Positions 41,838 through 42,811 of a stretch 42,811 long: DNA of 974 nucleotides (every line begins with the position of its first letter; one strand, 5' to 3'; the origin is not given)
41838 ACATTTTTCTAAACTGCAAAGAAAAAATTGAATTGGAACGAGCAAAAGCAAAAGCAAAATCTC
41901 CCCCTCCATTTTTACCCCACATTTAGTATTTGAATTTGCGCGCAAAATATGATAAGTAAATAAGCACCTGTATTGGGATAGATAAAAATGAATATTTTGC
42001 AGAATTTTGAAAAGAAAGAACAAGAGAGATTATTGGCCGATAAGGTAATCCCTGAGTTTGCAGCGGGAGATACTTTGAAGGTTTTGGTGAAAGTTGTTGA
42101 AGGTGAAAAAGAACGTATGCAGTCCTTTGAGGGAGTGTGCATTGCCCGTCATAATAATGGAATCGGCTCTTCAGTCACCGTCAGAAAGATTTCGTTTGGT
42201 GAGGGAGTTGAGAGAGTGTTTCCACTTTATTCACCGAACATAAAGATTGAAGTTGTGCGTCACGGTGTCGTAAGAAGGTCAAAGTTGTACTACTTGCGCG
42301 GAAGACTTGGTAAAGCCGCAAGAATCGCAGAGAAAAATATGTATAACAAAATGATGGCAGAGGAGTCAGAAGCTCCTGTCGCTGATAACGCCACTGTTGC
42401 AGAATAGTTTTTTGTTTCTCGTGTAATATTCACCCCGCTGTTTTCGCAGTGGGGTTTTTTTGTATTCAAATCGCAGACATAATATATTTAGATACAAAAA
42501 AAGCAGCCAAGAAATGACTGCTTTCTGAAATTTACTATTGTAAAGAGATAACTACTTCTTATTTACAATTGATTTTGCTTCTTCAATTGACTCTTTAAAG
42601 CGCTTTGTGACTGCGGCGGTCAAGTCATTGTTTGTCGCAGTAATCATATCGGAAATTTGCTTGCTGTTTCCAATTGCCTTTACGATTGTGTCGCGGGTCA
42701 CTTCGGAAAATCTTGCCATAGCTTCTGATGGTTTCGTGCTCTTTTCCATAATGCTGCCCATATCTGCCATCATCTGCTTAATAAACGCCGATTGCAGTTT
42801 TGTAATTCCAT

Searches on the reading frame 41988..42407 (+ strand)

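Call 15: search_protein_families(library=pfam, proteins=[window:41988-42407:+], max_evalue=0.001)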
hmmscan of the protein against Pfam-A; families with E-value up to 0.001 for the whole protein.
window:41988-42407:+ (139 aa): 1 family
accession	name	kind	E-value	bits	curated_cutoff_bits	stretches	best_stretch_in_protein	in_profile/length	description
PF01245.26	Ribosomal_L19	-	9.5e-44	148.3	22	1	11-116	7-111/111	Ribosomal protein L19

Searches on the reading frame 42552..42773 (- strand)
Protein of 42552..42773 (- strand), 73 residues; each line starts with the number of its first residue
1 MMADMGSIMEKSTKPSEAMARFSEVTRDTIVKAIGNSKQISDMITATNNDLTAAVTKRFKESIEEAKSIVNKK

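Call 15: search_protein_families(library=pfam, proteins=[window:42552-42773:-], max_evalue=0.001)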
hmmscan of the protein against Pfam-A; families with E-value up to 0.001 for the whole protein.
window:42552-42773:- (73 aa): 1 family
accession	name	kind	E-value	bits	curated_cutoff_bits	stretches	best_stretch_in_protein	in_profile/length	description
PF09361.15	Phasin_2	-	0.00022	21.8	24.9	1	11-59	53-100/100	Phasin protein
